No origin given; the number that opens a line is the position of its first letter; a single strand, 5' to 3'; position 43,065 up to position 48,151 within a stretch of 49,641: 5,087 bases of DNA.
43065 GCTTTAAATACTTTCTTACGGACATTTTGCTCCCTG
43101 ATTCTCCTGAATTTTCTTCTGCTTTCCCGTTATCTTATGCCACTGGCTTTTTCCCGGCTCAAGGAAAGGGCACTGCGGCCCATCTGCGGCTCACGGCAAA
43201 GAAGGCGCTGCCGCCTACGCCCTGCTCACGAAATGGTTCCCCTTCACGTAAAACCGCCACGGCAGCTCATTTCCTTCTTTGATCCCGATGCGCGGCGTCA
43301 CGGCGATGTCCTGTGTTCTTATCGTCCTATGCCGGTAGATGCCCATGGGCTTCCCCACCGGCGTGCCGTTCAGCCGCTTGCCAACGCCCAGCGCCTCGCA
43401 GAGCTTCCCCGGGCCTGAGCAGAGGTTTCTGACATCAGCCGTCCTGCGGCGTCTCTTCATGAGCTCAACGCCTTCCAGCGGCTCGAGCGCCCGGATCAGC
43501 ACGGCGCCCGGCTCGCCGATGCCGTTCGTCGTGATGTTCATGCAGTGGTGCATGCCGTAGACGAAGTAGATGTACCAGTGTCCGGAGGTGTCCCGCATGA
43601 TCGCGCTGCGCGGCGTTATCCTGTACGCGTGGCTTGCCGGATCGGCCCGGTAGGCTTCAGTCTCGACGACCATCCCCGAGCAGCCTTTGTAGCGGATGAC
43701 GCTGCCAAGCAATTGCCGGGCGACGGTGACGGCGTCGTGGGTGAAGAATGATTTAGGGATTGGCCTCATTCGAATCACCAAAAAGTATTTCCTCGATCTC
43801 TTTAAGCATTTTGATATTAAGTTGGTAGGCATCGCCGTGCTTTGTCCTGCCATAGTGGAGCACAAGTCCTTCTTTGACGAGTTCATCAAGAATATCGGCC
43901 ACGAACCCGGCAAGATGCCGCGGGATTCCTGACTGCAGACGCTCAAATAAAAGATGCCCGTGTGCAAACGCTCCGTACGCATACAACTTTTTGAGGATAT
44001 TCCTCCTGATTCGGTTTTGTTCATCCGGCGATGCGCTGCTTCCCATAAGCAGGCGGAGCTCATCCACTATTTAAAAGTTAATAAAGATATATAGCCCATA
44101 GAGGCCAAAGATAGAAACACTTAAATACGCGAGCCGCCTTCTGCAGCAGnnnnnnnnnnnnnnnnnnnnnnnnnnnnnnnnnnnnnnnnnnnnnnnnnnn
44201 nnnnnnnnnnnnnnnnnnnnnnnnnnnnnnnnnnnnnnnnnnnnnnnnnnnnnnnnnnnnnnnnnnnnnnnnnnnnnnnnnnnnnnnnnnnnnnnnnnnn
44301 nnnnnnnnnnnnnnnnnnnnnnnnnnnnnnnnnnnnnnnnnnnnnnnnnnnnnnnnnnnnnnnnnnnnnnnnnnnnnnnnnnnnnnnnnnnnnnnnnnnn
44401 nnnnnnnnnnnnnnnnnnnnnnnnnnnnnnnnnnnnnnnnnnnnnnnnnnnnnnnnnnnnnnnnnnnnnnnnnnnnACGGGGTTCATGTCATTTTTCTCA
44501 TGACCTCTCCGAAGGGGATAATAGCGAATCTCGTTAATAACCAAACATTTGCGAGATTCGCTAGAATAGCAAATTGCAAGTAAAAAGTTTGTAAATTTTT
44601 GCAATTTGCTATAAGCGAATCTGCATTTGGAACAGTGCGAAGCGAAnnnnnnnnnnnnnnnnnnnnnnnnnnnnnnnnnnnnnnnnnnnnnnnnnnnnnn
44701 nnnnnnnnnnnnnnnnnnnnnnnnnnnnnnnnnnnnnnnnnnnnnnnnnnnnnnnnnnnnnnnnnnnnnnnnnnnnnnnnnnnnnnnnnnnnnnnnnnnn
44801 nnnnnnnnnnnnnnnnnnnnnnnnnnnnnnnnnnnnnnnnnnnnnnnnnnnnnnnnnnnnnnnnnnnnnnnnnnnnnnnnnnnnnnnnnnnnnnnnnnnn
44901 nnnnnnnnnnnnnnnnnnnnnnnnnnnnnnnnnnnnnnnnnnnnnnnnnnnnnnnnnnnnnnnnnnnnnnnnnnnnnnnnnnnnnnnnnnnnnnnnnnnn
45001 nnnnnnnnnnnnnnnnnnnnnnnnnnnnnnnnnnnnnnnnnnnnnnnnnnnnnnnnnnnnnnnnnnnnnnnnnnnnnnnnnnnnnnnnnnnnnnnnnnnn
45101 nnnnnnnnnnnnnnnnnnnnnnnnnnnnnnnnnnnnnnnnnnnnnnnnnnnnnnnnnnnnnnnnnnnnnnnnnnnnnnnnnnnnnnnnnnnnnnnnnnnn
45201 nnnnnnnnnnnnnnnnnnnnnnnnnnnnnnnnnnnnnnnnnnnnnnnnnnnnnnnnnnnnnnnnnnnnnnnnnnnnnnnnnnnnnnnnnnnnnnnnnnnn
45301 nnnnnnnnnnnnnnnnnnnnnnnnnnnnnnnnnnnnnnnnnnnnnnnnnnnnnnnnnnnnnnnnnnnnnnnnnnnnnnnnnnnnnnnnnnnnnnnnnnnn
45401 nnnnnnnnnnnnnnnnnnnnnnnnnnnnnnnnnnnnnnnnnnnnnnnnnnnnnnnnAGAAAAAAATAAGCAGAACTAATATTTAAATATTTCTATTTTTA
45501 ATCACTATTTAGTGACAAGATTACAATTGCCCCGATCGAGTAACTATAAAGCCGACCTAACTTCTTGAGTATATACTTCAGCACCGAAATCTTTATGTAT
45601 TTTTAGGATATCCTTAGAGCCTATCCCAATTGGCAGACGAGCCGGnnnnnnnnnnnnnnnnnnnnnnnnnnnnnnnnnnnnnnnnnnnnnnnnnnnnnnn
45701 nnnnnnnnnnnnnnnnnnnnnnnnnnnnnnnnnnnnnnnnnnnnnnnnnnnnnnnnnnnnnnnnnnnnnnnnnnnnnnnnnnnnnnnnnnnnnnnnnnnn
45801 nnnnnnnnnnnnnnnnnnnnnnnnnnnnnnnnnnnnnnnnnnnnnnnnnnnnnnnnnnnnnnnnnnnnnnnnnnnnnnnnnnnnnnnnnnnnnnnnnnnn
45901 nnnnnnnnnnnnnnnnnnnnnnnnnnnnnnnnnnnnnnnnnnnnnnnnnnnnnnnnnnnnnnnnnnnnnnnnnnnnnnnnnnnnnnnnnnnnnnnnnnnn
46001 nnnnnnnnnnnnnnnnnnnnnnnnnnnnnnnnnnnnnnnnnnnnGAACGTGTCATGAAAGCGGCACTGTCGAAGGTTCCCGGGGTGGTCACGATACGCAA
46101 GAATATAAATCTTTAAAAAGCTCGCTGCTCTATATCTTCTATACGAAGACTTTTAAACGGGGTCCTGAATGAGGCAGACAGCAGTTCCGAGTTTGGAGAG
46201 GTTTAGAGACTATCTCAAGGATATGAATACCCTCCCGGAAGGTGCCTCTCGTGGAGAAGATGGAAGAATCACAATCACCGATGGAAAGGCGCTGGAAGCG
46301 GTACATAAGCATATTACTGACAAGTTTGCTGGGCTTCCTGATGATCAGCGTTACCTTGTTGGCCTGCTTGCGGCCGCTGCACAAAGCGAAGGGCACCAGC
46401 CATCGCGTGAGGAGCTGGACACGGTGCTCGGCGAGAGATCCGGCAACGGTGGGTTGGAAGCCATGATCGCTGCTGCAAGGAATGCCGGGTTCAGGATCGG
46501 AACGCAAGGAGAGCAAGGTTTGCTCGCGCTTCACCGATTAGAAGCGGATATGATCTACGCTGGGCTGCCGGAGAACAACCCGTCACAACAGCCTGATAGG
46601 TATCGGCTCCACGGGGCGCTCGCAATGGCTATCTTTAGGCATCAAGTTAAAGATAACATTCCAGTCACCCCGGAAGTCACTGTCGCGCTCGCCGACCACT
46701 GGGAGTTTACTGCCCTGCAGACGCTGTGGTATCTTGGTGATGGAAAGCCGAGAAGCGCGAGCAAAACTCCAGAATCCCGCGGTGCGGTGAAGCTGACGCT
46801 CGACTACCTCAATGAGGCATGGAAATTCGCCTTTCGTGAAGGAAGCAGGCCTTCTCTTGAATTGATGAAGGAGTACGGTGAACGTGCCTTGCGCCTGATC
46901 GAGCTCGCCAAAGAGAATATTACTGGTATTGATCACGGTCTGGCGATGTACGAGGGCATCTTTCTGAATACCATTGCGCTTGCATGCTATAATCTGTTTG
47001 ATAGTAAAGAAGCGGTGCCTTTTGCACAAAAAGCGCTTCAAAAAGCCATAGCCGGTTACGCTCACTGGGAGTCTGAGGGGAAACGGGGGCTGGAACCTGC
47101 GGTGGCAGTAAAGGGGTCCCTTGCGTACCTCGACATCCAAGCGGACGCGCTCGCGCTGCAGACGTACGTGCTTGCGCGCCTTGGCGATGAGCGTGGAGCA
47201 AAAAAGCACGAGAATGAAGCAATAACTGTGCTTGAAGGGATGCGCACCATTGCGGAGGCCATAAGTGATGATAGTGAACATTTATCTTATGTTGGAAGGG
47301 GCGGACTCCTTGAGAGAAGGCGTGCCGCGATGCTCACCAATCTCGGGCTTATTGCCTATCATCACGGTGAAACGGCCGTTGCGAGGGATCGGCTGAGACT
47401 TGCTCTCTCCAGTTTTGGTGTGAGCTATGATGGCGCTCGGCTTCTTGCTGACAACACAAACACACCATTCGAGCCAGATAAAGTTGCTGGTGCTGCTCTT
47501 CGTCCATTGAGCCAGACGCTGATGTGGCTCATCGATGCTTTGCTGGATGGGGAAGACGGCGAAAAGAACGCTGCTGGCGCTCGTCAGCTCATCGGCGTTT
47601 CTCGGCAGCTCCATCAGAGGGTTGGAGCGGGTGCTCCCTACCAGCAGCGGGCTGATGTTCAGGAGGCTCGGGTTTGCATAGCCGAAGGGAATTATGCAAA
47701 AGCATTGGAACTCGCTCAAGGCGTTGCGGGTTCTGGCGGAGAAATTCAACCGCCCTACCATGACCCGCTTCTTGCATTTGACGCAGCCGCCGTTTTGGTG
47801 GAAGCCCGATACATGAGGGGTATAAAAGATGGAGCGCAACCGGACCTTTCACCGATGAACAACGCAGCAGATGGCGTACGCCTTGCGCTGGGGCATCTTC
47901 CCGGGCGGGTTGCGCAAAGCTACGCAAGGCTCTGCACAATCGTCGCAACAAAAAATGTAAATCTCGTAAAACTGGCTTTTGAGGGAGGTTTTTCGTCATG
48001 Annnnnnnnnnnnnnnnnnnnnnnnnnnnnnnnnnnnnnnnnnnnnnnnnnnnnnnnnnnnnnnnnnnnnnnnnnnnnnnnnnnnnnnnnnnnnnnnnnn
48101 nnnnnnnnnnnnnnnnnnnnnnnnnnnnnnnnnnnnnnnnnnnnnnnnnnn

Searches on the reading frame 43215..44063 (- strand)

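Call 8: search_protein_families(library=pfam, proteins=[window:43215-44063:-], max_evalue=0.001)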
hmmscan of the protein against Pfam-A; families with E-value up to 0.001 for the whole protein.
window:43215-44063:- (282 aa): 1 family
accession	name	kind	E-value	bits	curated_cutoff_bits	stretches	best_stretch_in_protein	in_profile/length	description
PF02245.21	Pur_DNA_glyco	-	2.3e-60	203.5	27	1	105-276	1-180/181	Methylpurine-DNA glycosylase (MPG)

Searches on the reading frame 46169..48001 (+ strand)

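Call 16: search_protein_families(library=pfam, proteins=[window:46169-48001:+], max_evalue=0.001)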
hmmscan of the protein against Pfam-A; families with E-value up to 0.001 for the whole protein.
window:46169-48001:+ (610 aa): 1 family
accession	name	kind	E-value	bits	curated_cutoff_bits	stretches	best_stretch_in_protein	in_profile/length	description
PF07719.23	TPR_2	-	0.00012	22.4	27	0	266-292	4-30/34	Tetratricopeptide repeat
